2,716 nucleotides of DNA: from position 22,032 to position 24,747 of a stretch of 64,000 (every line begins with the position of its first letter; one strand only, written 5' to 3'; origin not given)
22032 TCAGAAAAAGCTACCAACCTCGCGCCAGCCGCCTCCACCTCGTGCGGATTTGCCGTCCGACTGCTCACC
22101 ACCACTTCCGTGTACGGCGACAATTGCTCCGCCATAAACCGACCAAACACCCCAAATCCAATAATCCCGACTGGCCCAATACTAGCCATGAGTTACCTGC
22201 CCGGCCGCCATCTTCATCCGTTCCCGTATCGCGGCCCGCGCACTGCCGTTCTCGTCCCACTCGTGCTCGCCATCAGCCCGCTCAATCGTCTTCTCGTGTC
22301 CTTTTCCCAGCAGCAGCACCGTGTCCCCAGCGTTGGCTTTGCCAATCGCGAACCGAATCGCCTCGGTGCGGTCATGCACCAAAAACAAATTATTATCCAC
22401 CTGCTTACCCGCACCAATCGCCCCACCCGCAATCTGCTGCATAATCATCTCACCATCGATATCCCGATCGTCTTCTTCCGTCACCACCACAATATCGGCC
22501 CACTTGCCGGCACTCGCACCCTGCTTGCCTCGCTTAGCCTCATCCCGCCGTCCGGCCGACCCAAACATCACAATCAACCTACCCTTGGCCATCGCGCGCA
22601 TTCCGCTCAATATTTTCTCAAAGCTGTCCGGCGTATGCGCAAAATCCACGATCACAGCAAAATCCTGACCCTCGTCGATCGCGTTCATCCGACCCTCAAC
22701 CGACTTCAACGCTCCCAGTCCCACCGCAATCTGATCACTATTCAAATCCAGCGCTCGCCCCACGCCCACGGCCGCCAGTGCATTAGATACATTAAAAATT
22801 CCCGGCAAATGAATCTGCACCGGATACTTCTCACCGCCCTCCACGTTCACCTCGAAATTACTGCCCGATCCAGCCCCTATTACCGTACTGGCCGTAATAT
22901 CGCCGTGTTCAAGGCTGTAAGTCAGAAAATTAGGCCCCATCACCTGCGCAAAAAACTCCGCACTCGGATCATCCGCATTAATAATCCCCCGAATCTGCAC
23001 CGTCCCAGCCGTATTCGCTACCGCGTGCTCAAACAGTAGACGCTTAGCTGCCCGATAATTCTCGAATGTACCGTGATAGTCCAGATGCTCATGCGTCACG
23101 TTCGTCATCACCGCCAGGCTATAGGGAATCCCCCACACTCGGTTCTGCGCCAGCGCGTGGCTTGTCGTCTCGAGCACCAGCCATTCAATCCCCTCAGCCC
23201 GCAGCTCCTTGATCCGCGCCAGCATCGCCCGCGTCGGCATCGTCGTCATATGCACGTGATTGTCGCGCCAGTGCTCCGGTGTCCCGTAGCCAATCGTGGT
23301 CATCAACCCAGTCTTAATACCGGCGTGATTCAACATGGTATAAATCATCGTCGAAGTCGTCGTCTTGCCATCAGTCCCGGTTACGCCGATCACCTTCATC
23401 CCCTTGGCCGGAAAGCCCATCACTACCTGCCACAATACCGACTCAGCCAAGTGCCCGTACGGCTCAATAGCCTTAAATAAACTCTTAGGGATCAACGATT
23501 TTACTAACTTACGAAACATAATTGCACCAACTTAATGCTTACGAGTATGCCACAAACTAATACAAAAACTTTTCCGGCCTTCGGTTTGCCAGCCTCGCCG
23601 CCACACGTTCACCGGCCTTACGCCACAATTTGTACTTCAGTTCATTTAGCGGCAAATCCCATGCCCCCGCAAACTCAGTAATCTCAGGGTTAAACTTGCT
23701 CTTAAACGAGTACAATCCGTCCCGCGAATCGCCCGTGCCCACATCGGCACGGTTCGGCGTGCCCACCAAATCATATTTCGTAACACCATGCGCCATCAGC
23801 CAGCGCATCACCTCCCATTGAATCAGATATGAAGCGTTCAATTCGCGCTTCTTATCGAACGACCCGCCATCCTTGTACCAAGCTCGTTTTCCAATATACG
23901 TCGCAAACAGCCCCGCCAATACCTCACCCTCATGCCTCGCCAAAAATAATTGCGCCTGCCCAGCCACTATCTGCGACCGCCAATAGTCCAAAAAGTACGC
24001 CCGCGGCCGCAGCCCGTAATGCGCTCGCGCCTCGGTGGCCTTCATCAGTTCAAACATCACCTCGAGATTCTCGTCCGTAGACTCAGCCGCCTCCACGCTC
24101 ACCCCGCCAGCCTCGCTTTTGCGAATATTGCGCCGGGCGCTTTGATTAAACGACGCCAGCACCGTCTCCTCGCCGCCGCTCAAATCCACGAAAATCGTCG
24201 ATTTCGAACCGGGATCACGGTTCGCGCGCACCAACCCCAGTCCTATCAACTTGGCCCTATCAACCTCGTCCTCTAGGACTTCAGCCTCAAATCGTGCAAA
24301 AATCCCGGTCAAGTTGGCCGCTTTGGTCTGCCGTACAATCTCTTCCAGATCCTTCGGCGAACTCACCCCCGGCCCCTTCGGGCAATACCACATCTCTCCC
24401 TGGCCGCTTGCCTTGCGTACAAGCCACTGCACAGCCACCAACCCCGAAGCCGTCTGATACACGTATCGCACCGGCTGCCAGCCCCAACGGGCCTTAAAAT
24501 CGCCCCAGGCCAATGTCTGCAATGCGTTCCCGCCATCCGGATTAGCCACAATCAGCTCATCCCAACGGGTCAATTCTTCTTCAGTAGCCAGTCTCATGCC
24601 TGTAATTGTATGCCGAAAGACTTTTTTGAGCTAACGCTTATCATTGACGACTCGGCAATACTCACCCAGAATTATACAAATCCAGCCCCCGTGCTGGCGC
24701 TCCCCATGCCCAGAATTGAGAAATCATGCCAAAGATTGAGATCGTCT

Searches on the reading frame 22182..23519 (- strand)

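Call 80: search_protein_families(library=pfam, proteins=[window:22182-23519:-], max_evalue=0.0001)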
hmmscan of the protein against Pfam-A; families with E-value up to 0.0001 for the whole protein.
window:22182-23519:- (445 aa): 2 families
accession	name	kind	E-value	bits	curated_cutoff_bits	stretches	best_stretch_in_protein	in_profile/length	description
PF08245.18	Mur_ligase_M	-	2.4e-44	152.1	24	1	46-253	1-199/200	Mur ligase middle domain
PF02875.26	Mur_ligase_C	-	1.3e-26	94.4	28.4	1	276-407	1-127/127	Mur ligase, glutamate ligase domain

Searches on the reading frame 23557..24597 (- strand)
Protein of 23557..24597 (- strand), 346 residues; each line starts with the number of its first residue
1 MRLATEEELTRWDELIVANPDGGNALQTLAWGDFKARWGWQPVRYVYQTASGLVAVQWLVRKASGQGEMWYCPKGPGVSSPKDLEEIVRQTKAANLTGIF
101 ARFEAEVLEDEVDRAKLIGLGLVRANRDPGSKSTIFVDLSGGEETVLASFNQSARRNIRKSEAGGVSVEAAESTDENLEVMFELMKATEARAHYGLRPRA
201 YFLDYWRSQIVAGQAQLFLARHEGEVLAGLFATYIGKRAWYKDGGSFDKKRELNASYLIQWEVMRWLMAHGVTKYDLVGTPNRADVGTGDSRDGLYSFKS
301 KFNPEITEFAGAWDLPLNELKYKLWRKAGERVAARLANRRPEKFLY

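Call 80: search_protein_families(library=pfam, proteins=[window:23557-24597:-], max_evalue=0.0001)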
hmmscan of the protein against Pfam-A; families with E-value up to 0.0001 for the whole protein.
window:23557-24597:- (346 aa): 2 families
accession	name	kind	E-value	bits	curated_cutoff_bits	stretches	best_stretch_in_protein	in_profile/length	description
PF02388.22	FemAB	-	2.8e-35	122.4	24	2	220-326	300-402/406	FemAB family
PF13480.13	Acetyltransf_6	-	6.2e-16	59.3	22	1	149-280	2-137/143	Acetyltransferase (GNAT) domain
